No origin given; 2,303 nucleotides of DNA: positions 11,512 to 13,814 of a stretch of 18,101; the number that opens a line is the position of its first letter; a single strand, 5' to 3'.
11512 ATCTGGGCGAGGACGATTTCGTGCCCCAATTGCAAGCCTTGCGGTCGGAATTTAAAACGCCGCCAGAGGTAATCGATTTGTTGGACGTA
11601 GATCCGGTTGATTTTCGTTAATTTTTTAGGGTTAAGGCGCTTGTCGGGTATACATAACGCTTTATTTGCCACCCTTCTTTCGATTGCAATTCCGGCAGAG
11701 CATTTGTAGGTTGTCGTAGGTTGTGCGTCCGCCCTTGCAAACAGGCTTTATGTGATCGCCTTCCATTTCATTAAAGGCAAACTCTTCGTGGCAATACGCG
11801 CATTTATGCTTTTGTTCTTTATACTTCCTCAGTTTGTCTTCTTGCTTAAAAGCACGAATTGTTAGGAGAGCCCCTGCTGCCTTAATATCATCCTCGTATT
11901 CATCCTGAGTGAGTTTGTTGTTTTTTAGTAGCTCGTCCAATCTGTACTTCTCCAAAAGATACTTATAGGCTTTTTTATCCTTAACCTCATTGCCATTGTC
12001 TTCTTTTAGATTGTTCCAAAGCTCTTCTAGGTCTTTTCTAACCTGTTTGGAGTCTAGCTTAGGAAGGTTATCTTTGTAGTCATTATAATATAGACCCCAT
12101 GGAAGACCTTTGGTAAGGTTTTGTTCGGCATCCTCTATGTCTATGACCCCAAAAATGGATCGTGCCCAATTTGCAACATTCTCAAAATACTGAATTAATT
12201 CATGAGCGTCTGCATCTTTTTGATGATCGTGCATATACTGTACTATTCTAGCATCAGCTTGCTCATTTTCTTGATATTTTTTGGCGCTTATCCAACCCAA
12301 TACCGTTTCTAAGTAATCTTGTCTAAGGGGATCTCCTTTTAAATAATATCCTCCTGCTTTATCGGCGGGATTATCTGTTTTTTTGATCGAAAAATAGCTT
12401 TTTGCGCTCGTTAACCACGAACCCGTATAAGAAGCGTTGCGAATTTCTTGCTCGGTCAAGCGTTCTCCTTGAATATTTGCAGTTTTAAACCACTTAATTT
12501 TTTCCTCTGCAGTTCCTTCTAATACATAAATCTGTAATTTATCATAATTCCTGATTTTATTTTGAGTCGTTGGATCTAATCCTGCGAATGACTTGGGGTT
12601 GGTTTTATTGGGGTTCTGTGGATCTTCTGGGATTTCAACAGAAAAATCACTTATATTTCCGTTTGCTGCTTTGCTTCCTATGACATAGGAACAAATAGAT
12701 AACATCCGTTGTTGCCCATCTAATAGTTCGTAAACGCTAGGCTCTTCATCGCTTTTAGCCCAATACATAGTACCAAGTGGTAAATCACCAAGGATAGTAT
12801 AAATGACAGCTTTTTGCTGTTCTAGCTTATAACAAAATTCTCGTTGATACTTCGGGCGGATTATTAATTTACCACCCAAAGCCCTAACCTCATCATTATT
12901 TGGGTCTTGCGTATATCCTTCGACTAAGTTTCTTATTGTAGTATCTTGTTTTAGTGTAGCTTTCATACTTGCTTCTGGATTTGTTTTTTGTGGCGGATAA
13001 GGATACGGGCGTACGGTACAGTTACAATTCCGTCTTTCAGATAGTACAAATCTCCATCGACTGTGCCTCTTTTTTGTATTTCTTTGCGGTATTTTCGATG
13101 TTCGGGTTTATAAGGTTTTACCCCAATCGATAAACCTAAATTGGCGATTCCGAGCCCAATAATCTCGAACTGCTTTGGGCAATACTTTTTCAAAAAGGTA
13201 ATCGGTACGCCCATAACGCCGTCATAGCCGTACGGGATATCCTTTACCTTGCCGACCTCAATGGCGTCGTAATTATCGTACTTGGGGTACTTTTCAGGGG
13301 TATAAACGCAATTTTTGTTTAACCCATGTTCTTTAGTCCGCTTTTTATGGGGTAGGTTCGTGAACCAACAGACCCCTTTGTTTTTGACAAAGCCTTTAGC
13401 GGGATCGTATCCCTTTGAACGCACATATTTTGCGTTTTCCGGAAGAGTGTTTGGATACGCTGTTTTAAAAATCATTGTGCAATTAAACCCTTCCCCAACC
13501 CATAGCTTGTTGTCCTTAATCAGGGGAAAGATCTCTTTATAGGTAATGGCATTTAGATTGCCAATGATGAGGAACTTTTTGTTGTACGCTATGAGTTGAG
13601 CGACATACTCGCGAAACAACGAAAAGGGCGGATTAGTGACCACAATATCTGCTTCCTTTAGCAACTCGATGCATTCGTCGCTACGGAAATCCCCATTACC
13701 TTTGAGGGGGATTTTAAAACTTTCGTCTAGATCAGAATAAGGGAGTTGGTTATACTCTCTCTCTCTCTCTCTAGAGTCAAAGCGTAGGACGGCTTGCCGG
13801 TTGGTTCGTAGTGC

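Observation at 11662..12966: Unusual nuclease architecture: DUF262/ParB-like NTPase-type domain fused to a canonical HNH finger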

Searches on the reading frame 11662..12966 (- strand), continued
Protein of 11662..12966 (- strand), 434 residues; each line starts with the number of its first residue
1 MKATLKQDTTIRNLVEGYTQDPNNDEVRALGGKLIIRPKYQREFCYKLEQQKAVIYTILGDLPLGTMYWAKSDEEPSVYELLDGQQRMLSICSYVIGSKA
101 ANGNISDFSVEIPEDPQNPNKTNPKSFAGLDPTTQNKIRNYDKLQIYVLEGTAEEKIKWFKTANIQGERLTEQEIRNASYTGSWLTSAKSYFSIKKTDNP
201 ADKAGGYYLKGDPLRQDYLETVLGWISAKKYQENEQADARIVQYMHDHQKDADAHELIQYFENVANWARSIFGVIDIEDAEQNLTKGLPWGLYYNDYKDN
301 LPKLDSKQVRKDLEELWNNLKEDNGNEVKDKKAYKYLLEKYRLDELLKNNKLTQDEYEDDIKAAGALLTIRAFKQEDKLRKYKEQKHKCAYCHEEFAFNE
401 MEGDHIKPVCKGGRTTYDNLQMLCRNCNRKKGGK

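Call 84: get_annotated_region(hit=H29, flank=3000)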
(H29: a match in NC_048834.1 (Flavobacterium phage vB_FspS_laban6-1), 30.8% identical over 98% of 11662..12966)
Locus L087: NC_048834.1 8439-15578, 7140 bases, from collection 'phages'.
description: Flavobacterium phage vB_FspS_laban6-1, complete genome.
organism: Flavobacterium phage vB_FspS_laban6-1 (NCBI taxid 2686250)
taxonomy: Viruses; Duplodnaviria; Heunggongvirae; Uroviricota; Caudoviricetes; Duneviridae; Labanvirus; Labanvirus laban
host: Flavobacterium sp. LMO6; source: -; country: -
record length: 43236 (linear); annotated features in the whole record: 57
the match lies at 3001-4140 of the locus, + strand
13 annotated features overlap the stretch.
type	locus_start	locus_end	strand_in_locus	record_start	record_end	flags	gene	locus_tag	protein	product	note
CDS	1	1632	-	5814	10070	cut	-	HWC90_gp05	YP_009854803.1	tail length tape measure protein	annotation based on sequence similarity to NCBI OJX55566.1 and Pfam PF10145.8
CDS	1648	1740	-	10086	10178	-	-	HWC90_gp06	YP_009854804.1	hypothetical protein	-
CDS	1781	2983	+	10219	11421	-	-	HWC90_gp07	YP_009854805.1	DNA methyltransferase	annotation based on sequence similarity to NCBI WP_139205276.1 and Pfam PF13651.5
CDS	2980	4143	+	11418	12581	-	-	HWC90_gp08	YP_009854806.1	DUF262 domain-containing protein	annotation based on sequence similarity to NCBI WP_134338253.1 and Pfam PF03235.13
CDS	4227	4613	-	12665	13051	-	-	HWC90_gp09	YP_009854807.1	hypothetical protein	annotation based on sequence similarity to NCBI OYX86819.1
CDS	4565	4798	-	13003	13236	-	-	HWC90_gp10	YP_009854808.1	hypothetical protein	-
CDS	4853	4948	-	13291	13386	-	-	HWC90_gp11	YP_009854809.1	hypothetical protein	-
CDS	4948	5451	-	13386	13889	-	-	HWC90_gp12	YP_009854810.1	DUF4468 domain-containing protein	annotation based on sequence similarity to NCBI PIV94313.1 and Pfam PF14730.5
CDS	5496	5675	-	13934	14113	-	-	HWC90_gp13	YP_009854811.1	hypothetical protein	annotation based on sequence similarity to NCBI WP_094166438.1 and Pfam PF13446.5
CDS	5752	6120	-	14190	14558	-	-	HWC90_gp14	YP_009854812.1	hypothetical protein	annotation based on sequence similarity to NCBI WP_093024724.1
CDS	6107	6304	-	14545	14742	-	-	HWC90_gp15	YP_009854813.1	hypothetical protein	annotation based on sequence similarity to NCBI OYX86815.1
CDS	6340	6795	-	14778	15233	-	-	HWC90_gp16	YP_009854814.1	hypothetical protein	annotation based on sequence similarity to NCBI WP_026730214.1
CDS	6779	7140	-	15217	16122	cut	-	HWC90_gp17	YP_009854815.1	hypothetical protein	annotation based on sequence similarity to NCBI OYX86813.1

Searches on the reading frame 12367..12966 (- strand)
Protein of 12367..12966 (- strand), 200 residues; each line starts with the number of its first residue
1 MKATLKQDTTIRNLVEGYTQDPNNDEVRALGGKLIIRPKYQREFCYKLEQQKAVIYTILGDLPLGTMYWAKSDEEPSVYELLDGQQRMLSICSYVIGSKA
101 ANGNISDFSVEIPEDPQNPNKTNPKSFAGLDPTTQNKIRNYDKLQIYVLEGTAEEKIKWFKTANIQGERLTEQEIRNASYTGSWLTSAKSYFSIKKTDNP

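Call 61: search_solved_structures(query=window:12367-12966:-, max_evalue=10, show_alignments=4)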
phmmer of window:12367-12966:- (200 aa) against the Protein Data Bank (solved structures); distinct sequences matched with E-value up to 10: 3.
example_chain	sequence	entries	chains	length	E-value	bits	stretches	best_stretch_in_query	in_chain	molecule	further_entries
5t5h_O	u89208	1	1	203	0.21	14.5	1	10-63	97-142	60S ribosomal protein L13a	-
1sb2_B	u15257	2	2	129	0.37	13.6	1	138-191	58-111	Rhodocetin beta subunit | Rhodocetin subunit beta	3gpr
4bwr_A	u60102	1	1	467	0.84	12.5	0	153-186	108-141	PROTEIN CORRESPONDING TO LOCUS C5321 FROM CFT073 E.COLI STRAIN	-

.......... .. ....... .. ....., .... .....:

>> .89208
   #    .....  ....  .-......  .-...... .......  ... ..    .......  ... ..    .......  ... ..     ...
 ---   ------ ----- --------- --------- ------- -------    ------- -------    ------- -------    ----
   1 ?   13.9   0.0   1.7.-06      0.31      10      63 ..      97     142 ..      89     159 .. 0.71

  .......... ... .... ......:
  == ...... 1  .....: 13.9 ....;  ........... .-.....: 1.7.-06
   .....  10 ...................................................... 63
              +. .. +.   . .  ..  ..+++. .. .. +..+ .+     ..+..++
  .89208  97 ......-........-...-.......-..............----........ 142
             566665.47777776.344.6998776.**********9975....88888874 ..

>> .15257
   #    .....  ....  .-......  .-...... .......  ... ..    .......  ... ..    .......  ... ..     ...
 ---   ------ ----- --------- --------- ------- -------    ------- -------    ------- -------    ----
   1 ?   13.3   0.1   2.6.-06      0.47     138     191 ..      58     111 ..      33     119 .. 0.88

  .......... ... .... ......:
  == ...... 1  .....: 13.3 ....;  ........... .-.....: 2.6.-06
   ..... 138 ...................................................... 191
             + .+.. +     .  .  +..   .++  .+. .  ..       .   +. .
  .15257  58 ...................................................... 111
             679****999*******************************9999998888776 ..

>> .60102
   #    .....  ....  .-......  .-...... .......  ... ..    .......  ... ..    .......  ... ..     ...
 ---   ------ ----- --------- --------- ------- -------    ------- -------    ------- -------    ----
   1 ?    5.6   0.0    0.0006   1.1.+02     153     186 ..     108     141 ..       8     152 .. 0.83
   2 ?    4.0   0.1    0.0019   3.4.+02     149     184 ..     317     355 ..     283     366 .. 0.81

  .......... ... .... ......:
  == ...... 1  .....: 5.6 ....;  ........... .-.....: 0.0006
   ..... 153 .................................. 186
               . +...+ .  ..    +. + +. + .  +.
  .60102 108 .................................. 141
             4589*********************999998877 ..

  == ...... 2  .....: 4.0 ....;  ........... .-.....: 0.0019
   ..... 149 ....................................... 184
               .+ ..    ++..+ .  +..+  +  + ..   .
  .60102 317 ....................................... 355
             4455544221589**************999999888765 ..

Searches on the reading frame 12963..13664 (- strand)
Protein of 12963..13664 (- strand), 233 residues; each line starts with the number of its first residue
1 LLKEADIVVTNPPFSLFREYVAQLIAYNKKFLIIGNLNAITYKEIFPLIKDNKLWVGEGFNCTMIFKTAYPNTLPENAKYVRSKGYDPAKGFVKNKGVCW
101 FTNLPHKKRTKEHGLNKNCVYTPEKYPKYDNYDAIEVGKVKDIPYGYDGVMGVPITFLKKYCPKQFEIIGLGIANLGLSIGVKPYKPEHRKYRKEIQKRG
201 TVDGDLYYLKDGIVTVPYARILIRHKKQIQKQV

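Call 3: search_protein_families(library=pfam, proteins=[window:12963-13664:-], max_evalue=0.1)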
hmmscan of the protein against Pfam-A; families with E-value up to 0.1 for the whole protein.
window:12963-13664:- (233 aa): 1 family
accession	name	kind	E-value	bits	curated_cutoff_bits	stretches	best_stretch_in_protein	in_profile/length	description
PF13651.11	EcoRI_methylase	-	4.7e-77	260.1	26.4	1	1-226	135-345/345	Adenine-specific methyltransferase EcoRI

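Call 4: search_protein_families(library=ncbifam, proteins=[window:12963-13664:-], max_evalue=0.1)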
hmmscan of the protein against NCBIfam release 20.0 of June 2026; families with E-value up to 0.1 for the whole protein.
window:12963-13664:- (233 aa): 0 families

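Call 5: search_protein_families(library=padloc, proteins=[window:12963-13664:-], max_evalue=0.1)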
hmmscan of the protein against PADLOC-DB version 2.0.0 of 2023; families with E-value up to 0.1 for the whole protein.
window:12963-13664:- (233 aa): 1 family
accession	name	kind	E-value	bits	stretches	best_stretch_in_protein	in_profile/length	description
PDLC03297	MTase_II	-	1.2e-65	220.2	1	1-228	126-330/332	Type II methyltransferase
